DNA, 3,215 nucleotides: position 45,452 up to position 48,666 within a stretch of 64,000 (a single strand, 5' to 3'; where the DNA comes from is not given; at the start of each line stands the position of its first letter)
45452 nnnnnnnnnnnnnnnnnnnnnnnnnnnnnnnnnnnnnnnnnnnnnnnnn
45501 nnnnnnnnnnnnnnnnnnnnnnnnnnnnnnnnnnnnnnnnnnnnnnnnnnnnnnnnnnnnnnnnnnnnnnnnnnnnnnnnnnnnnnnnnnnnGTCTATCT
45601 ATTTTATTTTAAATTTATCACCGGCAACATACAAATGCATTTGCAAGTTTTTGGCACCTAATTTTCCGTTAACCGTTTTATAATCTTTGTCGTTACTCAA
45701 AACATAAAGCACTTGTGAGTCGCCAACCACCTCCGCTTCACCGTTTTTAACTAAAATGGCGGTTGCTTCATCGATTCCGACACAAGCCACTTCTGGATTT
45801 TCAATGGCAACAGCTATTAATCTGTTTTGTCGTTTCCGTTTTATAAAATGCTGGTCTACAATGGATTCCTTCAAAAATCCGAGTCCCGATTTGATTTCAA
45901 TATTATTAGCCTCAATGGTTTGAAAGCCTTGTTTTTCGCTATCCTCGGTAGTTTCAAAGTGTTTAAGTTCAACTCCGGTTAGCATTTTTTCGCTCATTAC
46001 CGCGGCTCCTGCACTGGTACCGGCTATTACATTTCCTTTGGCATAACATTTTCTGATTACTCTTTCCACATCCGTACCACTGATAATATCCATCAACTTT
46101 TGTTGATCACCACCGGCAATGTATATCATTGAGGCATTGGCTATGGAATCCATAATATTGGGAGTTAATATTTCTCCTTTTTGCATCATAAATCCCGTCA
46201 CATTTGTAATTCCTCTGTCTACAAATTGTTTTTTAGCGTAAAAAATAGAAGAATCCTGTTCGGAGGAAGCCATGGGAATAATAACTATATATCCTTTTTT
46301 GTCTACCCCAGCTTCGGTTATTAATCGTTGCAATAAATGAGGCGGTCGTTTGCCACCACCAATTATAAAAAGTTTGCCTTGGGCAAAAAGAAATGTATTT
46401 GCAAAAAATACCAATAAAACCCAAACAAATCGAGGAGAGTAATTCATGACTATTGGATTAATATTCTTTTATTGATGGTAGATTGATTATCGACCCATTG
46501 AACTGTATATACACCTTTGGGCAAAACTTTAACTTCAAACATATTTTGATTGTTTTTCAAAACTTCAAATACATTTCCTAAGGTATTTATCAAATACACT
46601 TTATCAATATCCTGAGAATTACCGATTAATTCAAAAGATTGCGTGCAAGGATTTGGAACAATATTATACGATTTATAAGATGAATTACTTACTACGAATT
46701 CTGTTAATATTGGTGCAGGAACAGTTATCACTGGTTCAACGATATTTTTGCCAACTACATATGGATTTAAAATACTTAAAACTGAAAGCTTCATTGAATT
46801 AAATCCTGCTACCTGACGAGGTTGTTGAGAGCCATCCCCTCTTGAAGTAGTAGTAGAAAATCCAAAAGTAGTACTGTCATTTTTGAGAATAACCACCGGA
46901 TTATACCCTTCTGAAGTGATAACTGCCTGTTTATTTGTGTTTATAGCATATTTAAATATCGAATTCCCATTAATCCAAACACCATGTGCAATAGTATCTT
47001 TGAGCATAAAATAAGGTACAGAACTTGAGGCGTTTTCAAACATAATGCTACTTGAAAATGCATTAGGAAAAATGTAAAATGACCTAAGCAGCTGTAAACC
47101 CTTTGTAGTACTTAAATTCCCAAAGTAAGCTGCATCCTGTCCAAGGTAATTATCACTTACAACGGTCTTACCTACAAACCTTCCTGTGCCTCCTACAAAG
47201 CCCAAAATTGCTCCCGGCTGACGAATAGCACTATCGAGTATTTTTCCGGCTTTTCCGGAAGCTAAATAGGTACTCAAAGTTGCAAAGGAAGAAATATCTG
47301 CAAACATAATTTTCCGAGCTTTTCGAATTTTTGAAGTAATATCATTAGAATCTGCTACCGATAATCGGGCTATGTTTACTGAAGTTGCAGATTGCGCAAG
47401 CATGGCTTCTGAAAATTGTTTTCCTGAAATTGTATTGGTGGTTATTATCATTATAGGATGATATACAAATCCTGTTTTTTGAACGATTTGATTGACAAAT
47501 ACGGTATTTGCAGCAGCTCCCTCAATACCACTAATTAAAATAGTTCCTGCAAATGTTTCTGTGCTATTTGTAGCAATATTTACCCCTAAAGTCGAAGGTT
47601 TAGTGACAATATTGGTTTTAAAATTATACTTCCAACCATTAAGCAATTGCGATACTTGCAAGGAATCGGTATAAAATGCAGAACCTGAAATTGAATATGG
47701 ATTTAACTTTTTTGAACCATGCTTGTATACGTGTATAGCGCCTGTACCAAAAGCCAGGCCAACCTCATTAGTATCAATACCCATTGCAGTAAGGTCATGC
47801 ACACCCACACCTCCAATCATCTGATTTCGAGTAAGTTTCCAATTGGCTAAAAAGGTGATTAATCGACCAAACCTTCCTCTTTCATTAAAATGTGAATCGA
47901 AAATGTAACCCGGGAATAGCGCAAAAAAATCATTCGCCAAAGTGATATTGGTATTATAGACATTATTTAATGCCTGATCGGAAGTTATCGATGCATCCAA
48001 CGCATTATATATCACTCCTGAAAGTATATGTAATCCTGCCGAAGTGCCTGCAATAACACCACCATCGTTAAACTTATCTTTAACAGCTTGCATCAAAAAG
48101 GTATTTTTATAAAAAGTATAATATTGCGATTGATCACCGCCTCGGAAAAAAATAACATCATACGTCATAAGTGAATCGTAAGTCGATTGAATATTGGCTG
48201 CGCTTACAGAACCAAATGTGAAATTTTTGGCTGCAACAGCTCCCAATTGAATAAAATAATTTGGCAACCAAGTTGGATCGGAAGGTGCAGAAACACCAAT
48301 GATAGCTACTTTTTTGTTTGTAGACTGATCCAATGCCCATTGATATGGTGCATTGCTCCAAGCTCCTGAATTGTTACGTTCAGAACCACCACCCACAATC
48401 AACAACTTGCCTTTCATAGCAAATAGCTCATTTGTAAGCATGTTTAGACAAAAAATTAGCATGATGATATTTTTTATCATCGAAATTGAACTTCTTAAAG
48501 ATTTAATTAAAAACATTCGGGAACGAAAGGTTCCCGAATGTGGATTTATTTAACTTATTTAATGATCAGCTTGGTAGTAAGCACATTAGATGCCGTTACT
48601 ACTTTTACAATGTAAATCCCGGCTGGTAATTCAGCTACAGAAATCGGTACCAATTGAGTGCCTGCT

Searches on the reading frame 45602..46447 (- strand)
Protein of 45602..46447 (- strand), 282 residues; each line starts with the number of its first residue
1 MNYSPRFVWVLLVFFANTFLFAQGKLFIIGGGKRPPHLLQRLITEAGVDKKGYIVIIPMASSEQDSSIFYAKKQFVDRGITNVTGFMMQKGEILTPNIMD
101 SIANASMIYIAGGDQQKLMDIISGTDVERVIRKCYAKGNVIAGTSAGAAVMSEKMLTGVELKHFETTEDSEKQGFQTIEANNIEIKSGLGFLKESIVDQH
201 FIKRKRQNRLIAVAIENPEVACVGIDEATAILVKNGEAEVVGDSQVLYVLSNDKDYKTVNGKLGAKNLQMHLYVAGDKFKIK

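Call 12: search_protein_families(library=pfam, proteins=[window:45602-46447:-], max_evalue=0.001)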
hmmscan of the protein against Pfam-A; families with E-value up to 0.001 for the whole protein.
window:45602-46447:- (282 aa): 1 family
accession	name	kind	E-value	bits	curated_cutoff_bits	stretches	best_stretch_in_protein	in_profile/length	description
PF03575.23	Peptidase_S51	-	7.9e-24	84.9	23.9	1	26-240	1-205/206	Peptidase family S51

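Call 78: search_protein_families(library=ncbifam, proteins=[window:45602-46447:-], max_evalue=0.00001)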
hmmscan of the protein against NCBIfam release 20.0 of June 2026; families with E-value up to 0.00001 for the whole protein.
window:45602-46447:- (282 aa): 2 families
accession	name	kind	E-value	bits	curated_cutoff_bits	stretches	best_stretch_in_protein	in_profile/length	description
TIGR02069.1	cyanophycinase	equivalog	3.1e-43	148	126.6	1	27-277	2-248/250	cyanophycinase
NF003642.0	PRK05282.1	equivalog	8.7e-11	41.7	156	1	50-257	30-221/233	dipeptidase PepE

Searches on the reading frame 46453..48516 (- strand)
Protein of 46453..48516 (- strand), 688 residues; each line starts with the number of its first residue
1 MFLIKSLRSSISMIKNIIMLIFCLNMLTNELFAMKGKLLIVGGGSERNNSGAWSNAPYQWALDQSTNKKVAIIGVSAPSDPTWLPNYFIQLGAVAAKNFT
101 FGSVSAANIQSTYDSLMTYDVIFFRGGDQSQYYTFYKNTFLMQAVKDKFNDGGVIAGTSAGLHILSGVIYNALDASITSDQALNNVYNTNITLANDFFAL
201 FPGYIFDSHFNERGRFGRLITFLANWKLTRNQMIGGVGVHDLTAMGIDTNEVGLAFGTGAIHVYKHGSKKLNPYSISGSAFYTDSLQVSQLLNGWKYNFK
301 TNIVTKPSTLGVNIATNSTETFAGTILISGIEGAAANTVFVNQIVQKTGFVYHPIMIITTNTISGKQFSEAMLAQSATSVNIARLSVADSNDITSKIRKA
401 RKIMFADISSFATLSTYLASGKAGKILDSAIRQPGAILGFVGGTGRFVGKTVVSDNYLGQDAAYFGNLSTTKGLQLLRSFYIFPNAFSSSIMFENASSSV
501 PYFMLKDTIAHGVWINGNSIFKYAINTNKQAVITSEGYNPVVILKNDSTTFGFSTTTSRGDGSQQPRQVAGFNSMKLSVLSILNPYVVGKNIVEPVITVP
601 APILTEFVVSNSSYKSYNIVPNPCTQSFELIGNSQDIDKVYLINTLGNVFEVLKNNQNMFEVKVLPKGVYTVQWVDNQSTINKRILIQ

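Call 12: search_protein_families(library=pfam, proteins=[window:46453-48516:-], max_evalue=0.001)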
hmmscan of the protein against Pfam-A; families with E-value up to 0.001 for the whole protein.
window:46453-48516:- (688 aa): 2 families
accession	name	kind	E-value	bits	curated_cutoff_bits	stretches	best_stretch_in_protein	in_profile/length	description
PF03575.23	Peptidase_S51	-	2.2e-07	31.2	23.9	1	110-225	77-181/206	Peptidase family S51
PF18962.6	Por_Secre_tail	-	3.6e-06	27.6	27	1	620-687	2-75/75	Secretion system C-terminal sorting domain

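Call 78: search_protein_families(library=ncbifam, proteins=[window:46453-48516:-], max_evalue=0.00001)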
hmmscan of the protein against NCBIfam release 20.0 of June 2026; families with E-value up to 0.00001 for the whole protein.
window:46453-48516:- (688 aa): 2 families
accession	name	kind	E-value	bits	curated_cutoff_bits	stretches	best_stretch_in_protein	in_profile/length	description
TIGR02069.1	cyanophycinase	equivalog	7.5e-22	78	126.6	1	39-265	2-216/250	cyanophycinase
TIGR04183.1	Por_Secre_tail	domain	7.5e-08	32.3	23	1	620-688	2-72/72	T9SS type A sorting domain-containing protein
